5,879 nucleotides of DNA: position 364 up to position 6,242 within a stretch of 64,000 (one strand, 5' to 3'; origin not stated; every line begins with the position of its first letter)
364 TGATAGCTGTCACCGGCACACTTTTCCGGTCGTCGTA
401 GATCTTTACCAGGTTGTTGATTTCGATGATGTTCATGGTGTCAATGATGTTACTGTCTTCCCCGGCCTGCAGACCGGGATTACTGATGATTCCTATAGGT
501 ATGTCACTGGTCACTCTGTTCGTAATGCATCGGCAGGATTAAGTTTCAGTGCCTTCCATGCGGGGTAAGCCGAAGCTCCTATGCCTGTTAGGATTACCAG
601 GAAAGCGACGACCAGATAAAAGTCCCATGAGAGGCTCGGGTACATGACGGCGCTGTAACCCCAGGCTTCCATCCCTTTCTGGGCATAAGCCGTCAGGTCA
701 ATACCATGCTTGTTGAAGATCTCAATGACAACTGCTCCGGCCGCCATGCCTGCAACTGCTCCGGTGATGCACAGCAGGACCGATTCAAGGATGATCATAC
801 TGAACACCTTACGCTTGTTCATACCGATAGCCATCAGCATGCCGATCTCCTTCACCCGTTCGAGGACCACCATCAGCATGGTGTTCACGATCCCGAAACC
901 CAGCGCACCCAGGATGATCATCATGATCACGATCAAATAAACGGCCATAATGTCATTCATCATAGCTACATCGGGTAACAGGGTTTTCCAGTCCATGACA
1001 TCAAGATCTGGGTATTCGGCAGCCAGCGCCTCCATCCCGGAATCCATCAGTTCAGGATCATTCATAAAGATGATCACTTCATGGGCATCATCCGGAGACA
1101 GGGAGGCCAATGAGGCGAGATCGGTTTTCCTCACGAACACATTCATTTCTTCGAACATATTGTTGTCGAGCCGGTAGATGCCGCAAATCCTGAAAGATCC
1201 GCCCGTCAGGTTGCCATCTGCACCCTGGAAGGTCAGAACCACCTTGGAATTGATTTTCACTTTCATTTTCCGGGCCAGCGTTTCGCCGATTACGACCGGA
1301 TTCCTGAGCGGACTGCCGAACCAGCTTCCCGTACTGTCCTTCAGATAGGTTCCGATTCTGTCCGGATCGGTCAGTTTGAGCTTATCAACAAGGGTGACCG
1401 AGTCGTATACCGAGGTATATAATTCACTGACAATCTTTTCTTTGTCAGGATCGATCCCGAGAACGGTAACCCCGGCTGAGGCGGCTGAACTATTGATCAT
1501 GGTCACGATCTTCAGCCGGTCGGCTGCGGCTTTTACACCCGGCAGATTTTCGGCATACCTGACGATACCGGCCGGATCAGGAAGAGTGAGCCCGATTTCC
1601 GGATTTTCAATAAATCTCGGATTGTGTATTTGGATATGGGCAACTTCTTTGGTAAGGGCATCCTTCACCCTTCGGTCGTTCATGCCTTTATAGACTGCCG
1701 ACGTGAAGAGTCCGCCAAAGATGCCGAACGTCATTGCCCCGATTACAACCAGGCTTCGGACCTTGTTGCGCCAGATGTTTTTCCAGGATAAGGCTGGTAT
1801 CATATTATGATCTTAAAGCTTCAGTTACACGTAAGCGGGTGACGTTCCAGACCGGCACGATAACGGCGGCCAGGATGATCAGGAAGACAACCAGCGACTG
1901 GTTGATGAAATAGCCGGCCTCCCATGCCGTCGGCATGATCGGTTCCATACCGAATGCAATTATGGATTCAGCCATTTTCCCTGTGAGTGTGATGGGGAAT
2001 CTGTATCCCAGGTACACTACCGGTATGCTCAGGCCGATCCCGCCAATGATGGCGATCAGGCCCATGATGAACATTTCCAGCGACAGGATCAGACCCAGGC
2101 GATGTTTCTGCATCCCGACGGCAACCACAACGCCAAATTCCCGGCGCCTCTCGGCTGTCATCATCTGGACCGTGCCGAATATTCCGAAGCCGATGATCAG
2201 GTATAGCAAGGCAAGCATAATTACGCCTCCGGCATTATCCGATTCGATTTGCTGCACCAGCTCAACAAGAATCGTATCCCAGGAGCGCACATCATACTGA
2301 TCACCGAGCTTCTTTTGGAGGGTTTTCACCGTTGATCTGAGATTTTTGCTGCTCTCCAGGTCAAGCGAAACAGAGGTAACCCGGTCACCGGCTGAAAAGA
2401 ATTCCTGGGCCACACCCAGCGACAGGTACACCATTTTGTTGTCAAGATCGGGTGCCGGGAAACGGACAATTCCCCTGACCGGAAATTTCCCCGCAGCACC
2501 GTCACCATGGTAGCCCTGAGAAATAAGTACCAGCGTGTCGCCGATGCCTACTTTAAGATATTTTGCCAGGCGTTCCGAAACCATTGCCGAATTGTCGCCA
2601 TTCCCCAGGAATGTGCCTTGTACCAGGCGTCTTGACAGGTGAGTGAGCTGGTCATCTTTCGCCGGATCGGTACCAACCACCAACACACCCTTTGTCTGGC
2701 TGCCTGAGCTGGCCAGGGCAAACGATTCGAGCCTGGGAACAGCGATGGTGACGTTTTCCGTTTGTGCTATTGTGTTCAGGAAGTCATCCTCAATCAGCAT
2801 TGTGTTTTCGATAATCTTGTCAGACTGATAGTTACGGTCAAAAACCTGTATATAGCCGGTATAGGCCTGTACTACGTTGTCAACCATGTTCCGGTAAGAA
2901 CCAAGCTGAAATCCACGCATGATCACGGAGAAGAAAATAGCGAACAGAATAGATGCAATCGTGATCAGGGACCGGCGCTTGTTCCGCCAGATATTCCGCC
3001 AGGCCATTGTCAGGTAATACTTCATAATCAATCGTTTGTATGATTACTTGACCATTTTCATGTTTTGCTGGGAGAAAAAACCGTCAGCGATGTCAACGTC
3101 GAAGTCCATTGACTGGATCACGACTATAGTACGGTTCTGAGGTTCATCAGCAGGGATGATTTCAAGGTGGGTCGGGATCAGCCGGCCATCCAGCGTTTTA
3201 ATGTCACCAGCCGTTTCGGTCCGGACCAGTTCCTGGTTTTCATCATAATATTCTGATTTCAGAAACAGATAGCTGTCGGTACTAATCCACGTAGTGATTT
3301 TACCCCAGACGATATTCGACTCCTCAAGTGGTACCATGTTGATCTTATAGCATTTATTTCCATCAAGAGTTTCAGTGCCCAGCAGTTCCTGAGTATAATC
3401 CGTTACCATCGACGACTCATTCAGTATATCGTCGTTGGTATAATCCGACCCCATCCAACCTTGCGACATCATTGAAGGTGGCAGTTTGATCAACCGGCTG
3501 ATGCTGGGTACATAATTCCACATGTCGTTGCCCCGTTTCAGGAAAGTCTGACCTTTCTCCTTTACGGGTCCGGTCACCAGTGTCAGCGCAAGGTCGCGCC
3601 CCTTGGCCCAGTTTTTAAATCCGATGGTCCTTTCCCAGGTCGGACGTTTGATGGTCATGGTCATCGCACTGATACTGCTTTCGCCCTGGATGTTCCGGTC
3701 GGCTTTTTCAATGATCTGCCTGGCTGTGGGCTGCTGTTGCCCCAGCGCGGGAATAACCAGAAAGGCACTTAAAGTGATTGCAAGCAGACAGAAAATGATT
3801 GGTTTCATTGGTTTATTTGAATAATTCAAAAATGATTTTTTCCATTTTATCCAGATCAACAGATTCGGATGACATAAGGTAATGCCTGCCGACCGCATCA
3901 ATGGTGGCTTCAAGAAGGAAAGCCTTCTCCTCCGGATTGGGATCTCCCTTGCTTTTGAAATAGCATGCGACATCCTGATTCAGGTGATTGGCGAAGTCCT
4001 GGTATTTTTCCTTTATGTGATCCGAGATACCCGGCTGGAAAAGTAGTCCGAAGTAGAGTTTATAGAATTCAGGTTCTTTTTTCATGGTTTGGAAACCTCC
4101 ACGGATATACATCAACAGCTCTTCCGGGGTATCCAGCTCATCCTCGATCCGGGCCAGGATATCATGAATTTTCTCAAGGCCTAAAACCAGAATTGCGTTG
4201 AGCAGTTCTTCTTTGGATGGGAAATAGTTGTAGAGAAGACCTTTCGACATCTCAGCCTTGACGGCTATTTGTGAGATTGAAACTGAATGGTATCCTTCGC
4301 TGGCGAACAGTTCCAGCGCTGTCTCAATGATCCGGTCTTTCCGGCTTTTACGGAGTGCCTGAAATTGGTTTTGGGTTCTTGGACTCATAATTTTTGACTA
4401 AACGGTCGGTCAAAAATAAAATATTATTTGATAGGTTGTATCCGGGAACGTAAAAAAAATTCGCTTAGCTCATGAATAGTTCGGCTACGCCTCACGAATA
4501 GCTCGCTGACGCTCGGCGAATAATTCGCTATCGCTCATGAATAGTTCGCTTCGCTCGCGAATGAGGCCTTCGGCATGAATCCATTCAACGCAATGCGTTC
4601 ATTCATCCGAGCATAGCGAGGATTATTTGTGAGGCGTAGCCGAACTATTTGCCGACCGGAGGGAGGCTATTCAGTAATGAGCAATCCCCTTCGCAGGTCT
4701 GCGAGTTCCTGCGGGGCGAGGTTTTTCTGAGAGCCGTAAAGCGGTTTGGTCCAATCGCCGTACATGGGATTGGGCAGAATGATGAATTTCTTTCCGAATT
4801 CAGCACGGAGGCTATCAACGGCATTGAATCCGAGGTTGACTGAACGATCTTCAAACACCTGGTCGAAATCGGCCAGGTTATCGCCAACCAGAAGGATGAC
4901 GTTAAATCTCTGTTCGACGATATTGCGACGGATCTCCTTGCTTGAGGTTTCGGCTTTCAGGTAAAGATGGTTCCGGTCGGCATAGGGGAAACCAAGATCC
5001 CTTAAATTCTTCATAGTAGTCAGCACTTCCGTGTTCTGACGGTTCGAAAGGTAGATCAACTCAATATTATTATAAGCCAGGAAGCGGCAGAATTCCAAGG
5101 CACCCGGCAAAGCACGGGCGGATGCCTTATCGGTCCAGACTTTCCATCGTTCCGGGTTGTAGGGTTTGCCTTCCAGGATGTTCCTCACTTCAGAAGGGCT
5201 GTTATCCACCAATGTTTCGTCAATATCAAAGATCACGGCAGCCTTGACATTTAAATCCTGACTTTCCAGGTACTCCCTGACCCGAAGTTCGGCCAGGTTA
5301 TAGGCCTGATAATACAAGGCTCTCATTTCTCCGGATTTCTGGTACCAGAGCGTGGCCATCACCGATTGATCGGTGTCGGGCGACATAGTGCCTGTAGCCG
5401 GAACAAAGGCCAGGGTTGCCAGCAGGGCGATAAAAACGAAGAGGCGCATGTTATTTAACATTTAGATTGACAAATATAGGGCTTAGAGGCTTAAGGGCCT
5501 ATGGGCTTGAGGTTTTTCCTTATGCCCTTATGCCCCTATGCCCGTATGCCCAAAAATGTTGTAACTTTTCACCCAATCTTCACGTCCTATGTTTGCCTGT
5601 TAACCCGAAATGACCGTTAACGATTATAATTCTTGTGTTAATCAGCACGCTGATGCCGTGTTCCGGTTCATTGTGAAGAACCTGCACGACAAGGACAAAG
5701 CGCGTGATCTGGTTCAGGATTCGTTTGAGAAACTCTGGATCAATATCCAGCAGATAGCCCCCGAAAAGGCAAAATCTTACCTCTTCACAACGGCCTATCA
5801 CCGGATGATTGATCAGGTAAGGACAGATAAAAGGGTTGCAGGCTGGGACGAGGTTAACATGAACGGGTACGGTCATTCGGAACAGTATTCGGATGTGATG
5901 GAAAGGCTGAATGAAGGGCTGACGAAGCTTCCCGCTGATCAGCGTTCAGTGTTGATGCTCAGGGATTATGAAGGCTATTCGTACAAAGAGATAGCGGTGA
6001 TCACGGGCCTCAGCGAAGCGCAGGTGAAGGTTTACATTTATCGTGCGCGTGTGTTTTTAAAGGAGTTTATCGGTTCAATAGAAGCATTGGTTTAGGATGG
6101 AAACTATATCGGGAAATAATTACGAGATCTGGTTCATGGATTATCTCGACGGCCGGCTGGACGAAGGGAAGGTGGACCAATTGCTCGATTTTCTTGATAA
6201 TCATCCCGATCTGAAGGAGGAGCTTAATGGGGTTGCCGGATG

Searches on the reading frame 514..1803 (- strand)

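Call 33: search_protein_families(library=pfam, proteins=[window:514-1803:-], max_evalue=0.001)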
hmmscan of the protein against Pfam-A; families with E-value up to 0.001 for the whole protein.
window:514-1803:- (430 aa): 2 families
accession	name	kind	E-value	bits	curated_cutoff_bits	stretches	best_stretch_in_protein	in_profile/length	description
PF02687.27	FtsX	-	3.8e-18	66.1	25.5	1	292-423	2-120/120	FtsX-like permease C-terminal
PF12704.14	MacB_PCD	-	1.6e-06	29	27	1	17-261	1-205/207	MacB-like periplasmic core domain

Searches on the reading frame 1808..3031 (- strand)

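Call 33: search_protein_families(library=pfam, proteins=[window:1808-3031:-], max_evalue=0.001)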
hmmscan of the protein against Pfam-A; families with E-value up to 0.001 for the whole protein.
window:1808-3031:- (408 aa): 2 families
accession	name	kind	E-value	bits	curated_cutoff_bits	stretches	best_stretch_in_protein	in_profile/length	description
PF12704.14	MacB_PCD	-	1e-13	52.5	27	1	21-239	1-205/207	MacB-like periplasmic core domain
PF02687.27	FtsX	-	3.8e-11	43.5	25.5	1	271-399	2-117/120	FtsX-like permease C-terminal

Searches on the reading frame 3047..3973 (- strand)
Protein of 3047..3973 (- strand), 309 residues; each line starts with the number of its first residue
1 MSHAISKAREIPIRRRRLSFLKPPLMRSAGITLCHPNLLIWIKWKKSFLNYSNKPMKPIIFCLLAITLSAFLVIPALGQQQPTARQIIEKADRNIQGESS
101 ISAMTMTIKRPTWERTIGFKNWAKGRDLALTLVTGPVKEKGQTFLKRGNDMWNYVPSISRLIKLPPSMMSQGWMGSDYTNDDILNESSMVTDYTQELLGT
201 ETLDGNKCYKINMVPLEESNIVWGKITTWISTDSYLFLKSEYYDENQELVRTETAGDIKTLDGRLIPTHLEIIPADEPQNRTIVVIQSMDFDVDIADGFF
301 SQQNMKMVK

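Call 22: search_protein_families(library=pfam, proteins=[window:3047-3973:-], max_evalue=0.01)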
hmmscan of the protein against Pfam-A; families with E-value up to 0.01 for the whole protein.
window:3047-3973:- (309 aa): 1 family
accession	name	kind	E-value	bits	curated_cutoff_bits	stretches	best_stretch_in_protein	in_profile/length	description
PF17131.11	LolA_like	-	1.2e-52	178.7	30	1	126-306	2-183/184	Outer membrane lipoprotein-sorting protein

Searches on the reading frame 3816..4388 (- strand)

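Call 22: search_protein_families(library=pfam, proteins=[window:3816-4388:-], max_evalue=0.01)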
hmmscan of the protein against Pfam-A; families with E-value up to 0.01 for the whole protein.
window:3816-4388:- (191 aa): 1 family
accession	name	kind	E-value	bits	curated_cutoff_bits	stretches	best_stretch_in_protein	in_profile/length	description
PF00440.29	TetR_N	-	5.4e-18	64.9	24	1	20-66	1-47/47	Bacterial regulatory proteins, tetR family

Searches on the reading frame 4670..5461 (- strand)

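Call 33: search_protein_families(library=pfam, proteins=[window:4670-5461:-], max_evalue=0.001)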
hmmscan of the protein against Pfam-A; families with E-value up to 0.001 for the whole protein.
window:4670-5461:- (264 aa): 3 families
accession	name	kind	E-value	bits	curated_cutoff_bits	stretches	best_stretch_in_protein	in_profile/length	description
PF03767.20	Acid_phosphat_B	-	6e-43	147.4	27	1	34-237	43-230/230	HAD superfamily, subfamily IIIB (Acid phosphatase)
PF13344.12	Hydrolase_6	-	2.3e-06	28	27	1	114-194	12-89/101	Haloacid dehalogenase-like hydrolase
PF00702.32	Hydrolase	-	0.00059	20.7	26.4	0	75-95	3-22/191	haloacid dehalogenase-like hydrolase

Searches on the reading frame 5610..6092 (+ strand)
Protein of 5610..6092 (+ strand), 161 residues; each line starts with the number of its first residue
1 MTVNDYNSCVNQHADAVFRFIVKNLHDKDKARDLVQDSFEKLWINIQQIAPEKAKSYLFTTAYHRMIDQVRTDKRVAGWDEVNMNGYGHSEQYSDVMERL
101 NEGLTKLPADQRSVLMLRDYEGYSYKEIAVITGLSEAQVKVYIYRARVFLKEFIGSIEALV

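Call 33: search_protein_families(library=pfam, proteins=[window:5610-6092:+], max_evalue=0.001)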
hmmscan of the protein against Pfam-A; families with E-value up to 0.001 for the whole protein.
window:5610-6092:+ (161 aa): 4 families
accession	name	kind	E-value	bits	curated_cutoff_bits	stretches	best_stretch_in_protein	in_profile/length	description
PF08281.18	Sigma70_r4_2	-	1.1e-17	63.8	25.7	1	99-150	3-54/54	Sigma-70, region 4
PF04542.20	Sigma70_r2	-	6.1e-11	42.4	24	1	10-75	2-70/71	Sigma-70 region 2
PF04545.22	Sigma70_r4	-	3.1e-09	36.6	24.1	1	104-148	2-46/50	Sigma-70, region 4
PF07638.17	Sigma70_ECF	-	0.0001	22.7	21.1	1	91-147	117-176/185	ECF sigma factor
